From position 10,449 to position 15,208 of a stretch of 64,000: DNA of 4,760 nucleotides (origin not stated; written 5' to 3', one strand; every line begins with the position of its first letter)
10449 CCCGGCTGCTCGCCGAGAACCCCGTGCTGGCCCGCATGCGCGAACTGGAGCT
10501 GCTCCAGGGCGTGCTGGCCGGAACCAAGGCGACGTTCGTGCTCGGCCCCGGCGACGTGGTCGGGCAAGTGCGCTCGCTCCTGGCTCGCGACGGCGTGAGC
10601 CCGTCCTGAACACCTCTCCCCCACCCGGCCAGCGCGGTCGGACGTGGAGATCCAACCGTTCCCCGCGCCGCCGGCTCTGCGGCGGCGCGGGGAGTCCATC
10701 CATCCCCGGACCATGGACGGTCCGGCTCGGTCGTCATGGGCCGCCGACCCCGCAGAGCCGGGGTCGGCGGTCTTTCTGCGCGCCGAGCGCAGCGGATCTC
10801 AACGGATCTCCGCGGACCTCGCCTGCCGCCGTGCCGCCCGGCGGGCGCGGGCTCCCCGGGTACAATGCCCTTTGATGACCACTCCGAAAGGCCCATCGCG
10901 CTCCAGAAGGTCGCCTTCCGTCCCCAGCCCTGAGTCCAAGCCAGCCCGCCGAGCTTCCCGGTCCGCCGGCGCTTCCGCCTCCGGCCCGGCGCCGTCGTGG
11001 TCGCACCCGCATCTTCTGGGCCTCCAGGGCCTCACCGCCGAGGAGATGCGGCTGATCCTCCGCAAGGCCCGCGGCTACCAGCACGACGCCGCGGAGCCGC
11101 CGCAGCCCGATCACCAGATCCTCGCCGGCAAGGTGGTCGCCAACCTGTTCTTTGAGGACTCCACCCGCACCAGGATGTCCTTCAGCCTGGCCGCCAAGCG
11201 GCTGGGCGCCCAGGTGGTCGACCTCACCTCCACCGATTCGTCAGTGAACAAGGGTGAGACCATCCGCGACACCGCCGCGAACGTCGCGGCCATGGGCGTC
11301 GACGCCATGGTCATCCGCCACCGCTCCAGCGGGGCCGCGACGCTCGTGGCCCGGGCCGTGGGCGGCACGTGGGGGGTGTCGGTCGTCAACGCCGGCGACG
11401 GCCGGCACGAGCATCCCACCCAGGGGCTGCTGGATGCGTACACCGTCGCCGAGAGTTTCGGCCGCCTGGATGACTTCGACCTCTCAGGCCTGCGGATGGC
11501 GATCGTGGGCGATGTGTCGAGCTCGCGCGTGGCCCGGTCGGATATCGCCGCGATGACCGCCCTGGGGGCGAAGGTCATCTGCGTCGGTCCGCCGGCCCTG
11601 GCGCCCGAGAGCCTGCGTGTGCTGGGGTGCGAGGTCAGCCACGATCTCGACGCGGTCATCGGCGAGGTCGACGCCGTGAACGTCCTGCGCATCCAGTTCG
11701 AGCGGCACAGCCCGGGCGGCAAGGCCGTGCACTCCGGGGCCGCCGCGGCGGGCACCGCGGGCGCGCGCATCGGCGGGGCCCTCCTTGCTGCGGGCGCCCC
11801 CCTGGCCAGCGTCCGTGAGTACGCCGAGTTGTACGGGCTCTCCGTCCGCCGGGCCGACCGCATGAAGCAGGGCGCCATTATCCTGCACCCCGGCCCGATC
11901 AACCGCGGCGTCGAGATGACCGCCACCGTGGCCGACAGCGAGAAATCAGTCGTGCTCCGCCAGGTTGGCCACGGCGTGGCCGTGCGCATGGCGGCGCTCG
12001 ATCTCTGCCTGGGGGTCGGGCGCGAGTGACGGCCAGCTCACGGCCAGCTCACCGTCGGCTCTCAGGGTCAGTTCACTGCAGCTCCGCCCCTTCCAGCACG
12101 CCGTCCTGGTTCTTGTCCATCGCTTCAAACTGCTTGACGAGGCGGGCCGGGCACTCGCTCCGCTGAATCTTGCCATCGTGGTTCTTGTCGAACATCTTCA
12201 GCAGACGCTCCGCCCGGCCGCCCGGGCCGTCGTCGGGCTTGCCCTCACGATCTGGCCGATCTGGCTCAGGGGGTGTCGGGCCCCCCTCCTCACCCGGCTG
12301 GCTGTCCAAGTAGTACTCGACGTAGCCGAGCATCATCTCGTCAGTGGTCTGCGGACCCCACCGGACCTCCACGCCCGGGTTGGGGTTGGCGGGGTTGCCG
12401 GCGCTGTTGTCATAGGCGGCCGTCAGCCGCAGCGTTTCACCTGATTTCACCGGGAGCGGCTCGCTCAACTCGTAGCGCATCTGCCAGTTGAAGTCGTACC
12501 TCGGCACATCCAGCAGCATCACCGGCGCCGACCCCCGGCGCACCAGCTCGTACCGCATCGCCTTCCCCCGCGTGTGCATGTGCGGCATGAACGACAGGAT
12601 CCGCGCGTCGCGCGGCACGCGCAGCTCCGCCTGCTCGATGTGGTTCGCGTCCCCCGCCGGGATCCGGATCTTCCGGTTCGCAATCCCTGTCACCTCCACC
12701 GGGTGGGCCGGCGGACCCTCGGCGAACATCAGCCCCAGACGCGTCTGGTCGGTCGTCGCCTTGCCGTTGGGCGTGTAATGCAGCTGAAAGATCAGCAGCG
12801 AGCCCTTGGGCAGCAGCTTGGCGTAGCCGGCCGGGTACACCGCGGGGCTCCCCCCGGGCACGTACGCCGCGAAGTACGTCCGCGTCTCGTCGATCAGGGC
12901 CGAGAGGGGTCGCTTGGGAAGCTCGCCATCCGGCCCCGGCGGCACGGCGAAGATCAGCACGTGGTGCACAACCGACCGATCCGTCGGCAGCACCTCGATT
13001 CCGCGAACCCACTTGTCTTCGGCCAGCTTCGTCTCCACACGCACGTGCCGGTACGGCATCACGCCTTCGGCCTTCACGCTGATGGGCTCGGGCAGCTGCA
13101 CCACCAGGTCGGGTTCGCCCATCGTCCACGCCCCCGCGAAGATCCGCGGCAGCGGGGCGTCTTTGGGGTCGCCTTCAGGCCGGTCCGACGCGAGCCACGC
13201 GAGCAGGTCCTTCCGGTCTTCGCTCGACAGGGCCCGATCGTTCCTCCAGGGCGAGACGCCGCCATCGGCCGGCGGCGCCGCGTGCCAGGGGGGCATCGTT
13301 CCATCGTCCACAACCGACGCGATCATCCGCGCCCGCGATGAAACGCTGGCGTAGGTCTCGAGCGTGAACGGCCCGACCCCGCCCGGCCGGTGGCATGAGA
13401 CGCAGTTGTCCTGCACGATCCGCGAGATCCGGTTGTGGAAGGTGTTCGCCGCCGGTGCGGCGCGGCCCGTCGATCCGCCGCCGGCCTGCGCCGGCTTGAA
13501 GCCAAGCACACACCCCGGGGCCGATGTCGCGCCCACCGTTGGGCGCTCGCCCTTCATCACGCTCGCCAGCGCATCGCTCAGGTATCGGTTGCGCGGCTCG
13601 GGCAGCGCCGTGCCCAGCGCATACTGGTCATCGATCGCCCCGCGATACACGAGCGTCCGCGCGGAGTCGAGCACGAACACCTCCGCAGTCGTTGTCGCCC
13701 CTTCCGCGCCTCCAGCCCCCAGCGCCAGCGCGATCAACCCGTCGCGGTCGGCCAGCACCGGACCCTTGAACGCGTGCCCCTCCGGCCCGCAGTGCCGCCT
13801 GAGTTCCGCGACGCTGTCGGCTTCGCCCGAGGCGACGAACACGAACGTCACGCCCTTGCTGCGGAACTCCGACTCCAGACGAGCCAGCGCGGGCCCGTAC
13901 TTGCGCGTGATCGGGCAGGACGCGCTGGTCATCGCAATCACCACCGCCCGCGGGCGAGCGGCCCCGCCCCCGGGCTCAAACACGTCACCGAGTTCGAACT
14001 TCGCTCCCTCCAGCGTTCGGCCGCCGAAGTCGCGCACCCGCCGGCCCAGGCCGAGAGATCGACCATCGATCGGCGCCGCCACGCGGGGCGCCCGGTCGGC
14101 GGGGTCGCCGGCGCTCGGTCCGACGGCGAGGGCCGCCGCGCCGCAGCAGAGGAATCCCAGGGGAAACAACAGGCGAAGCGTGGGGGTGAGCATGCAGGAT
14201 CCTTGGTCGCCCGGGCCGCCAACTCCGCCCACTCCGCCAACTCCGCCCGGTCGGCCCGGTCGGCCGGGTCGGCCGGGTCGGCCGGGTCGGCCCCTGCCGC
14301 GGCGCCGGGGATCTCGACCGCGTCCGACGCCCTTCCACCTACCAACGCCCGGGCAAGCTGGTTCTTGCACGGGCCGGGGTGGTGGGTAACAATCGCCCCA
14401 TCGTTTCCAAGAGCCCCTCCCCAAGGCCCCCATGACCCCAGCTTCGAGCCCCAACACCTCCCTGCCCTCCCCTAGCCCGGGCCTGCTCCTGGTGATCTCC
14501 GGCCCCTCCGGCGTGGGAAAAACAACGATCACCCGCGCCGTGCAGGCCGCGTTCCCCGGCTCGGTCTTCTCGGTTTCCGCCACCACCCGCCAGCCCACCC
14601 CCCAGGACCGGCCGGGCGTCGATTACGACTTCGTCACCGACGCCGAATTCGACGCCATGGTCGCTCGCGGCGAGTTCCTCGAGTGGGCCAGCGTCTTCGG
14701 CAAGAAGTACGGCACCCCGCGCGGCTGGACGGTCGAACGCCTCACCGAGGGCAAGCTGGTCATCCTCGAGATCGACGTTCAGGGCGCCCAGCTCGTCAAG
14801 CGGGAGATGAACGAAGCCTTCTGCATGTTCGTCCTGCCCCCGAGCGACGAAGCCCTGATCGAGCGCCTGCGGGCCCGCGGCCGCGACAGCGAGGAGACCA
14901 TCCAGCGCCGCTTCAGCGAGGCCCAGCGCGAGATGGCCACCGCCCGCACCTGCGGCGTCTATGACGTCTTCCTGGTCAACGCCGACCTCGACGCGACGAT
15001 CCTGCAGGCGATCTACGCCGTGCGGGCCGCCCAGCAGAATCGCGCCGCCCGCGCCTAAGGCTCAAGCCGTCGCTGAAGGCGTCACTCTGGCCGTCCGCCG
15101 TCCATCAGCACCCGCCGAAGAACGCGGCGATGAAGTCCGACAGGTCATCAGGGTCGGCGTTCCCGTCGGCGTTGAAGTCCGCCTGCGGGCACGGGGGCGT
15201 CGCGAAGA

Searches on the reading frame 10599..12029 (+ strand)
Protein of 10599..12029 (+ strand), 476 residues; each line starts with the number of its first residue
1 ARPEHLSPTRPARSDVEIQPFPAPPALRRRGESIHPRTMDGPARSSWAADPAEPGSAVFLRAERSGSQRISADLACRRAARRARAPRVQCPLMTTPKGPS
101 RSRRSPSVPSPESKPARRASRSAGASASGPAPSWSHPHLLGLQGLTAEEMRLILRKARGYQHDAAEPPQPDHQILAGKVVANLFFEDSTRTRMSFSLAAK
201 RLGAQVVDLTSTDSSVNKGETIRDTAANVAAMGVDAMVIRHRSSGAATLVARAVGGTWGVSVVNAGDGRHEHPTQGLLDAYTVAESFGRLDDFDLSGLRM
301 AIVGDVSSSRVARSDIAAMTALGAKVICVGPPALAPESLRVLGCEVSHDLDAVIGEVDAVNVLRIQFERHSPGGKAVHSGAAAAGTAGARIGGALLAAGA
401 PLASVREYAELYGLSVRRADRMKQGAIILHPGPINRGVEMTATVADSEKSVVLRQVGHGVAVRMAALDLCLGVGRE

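Call 23: search_protein_families(library=pfam, proteins=[window:10599-12029:+], max_evalue=0.001)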
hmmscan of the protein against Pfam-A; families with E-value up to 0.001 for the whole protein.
window:10599-12029:+ (476 aa): 2 families
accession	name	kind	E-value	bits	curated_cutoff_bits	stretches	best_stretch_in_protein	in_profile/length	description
PF02729.26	OTCace_N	-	3.2e-43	147.8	29.9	1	138-285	2-148/148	Aspartate/ornithine carbamoyltransferase, carbamoyl-P binding domain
PF00185.30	OTCace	-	3.3e-17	63.4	29.4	1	406-469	94-156/157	Aspartate/ornithine carbamoyltransferase, Asp/Orn binding domain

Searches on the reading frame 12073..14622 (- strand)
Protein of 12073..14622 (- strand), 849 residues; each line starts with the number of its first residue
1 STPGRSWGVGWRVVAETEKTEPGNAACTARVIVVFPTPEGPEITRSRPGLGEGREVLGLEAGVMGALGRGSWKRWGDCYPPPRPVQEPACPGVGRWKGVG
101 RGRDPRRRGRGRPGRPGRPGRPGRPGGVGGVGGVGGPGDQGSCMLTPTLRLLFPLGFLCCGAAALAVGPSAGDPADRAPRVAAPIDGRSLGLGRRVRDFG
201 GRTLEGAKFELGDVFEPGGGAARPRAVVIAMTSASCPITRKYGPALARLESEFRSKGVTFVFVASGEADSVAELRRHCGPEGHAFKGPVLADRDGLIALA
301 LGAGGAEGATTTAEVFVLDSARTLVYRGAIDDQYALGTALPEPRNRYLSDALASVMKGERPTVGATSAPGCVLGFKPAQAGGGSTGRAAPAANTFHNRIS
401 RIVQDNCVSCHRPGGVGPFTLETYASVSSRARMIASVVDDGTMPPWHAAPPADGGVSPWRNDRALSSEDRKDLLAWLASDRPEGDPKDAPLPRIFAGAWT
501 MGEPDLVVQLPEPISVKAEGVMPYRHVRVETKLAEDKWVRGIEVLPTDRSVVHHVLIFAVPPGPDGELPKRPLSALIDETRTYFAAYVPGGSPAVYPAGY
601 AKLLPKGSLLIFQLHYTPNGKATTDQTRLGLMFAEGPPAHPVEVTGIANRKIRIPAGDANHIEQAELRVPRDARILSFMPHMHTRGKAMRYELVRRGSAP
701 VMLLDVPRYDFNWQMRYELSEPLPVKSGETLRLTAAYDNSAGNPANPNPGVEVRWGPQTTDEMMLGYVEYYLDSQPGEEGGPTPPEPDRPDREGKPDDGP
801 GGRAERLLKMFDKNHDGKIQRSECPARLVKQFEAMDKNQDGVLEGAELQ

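Call 23: search_protein_families(library=pfam, proteins=[window:12073-14622:-], max_evalue=0.001)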
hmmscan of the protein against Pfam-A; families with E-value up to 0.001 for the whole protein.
window:12073-14622:- (849 aa): 8 families
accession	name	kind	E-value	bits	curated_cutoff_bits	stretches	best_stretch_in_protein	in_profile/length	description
PF08534.16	Redoxin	-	5e-09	36.5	26.6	1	225-329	30-133/148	Redoxin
PF00578.27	AhpC-TSA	-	5.4e-09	36.5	26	1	193-326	2-123/124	AhpC/TSA family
PF03712.20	Cu2_monoox_C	-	8.3e-09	35.5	23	1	674-772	46-137/157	Copper type II ascorbate-dependent monooxygenase, C-terminal domain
PF13202.12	EF-hand_5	-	5.3e-08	32.4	25.9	0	829-849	2-22/25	EF hand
PF00036.39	EF-hand_1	-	2e-06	27.4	25.4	0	805-823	3-21/29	EF hand domain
PF13405.12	EF-hand_6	-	1.4e-05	24.8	25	0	805-823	3-21/30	EF-hand domain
PF13442.11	Cytochrome_CBB3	-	2.9e-05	24.8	27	1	399-448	6-53/68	Cytochrome C oxidase, cbb3-type, subunit III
PF13499.12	EF-hand_7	-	0.00022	21.9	30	0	805-823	43-61/67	EF-hand domain pair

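Call 55: search_protein_families(library=ncbifam, proteins=[window:12073-14622:-], max_evalue=0.001)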
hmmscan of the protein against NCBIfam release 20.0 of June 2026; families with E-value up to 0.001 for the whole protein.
window:12073-14622:- (849 aa): 1 family
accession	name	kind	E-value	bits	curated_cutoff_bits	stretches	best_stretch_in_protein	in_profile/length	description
NF053806.1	lanmdlnLanM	equivalog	0.00053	20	135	1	806-848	77-119/132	lanmodulin LanM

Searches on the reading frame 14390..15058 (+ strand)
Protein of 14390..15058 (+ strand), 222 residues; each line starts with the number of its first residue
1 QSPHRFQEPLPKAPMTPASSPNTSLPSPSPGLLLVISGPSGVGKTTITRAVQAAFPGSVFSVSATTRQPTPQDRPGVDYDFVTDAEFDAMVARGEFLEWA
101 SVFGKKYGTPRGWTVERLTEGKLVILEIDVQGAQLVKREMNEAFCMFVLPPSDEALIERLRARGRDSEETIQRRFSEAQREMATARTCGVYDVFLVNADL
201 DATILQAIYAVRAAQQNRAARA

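Call 23: search_protein_families(library=pfam, proteins=[window:14390-15058:+], max_evalue=0.001)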
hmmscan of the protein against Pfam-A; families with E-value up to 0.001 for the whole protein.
window:14390-15058:+ (222 aa): 4 families
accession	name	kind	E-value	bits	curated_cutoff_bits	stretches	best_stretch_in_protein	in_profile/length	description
PF00625.27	Guanylate_kin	-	1.7e-36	126.1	25.2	1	33-205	4-173/182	Guanylate kinase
PF13238.12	AAA_18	-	8.8e-08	33.1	29.4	1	35-170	2-118/128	AAA domain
PF13191.12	AAA_16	-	3.5e-05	24.8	32.6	1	27-59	21-53/167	AAA ATPase domain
PF13671.12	AAA_33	-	0.00054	20.7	27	0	33-63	1-31/143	AAA domain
